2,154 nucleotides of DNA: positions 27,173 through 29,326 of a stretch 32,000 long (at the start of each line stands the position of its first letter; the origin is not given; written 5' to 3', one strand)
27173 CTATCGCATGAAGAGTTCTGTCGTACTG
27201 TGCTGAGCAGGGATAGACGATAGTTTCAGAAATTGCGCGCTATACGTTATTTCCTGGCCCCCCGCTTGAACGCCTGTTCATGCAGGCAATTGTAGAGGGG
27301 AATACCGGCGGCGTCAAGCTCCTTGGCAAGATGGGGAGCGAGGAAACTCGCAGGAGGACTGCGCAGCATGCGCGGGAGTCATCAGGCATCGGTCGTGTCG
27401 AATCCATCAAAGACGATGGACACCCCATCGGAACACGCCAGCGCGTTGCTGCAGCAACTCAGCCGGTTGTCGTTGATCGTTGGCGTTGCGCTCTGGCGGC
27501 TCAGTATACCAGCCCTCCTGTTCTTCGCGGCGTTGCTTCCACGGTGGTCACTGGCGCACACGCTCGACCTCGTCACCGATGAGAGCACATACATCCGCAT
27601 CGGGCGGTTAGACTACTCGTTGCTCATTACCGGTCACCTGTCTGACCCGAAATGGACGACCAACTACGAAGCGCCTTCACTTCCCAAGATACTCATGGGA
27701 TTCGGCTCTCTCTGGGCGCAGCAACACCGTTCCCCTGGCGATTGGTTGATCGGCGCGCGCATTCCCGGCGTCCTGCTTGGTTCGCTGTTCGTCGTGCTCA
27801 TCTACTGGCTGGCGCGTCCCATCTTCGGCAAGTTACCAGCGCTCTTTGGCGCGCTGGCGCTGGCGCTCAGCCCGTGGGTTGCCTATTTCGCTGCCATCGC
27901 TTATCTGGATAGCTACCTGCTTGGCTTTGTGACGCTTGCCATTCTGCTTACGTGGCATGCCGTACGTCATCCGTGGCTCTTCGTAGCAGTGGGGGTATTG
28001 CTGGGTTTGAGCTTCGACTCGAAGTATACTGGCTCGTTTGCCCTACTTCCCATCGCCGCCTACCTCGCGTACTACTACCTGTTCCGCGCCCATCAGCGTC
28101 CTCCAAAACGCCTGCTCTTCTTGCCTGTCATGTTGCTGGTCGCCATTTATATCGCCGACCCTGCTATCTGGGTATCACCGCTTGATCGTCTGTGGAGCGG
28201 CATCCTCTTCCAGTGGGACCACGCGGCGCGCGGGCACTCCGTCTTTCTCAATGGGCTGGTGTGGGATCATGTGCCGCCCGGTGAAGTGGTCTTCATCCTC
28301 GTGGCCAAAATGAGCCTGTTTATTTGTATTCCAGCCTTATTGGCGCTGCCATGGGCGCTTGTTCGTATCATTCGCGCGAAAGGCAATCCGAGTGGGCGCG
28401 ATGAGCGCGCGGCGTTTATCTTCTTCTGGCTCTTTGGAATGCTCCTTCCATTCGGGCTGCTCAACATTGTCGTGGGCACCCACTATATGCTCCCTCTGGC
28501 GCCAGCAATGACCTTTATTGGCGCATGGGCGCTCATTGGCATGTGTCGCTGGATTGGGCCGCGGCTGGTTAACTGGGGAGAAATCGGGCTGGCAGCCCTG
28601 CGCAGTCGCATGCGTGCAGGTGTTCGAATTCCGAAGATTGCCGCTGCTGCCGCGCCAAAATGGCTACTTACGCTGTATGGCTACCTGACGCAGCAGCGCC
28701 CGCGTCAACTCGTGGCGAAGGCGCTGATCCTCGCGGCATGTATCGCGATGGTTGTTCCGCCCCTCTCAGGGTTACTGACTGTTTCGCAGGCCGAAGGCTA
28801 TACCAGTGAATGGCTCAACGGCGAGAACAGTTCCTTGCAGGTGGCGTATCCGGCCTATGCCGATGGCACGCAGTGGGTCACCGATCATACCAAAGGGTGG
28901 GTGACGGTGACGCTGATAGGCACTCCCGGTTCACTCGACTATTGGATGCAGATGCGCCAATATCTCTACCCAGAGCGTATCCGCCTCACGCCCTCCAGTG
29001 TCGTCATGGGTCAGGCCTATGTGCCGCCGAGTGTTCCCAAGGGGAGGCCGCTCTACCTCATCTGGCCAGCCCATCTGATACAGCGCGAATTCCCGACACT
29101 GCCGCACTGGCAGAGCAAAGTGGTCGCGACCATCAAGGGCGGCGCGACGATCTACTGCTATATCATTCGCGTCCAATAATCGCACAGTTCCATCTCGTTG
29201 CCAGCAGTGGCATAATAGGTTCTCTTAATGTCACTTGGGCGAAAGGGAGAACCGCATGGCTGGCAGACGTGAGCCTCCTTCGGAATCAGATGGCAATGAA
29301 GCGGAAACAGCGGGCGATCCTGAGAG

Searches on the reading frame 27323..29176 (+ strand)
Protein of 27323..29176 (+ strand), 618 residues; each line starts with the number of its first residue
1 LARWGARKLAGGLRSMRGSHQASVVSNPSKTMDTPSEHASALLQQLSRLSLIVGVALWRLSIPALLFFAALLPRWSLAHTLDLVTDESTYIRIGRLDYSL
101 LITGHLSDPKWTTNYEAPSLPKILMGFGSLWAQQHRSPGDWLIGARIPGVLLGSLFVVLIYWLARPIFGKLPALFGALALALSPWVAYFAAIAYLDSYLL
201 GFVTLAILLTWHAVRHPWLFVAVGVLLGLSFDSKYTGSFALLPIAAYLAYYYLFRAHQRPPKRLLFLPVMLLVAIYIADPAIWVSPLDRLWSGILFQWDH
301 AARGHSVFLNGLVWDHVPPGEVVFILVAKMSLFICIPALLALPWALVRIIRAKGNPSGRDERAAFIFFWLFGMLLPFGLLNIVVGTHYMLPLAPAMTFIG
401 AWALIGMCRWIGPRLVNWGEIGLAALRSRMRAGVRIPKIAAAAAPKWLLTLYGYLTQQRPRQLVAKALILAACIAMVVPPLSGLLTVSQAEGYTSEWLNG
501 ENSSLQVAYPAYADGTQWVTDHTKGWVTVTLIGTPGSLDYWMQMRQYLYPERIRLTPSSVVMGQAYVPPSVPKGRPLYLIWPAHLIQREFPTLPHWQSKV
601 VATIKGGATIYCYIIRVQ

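Call 46: search_protein_families(library=pfam, proteins=[window:27323-29176:+], max_evalue=0.0001)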
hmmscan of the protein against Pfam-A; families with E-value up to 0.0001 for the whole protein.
window:27323-29176:+ (618 aa): 2 families
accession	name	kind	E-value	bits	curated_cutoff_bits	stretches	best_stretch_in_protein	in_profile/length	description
PF13231.12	PMT_2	-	4.2e-14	53.5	26.1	1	144-283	23-160/160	Dolichyl-phosphate-mannose-protein mannosyltransferase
PF02366.24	PMT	-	3.7e-07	30.4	22.7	1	142-253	82-201/245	Dolichyl-phosphate-mannose-protein mannosyltransferase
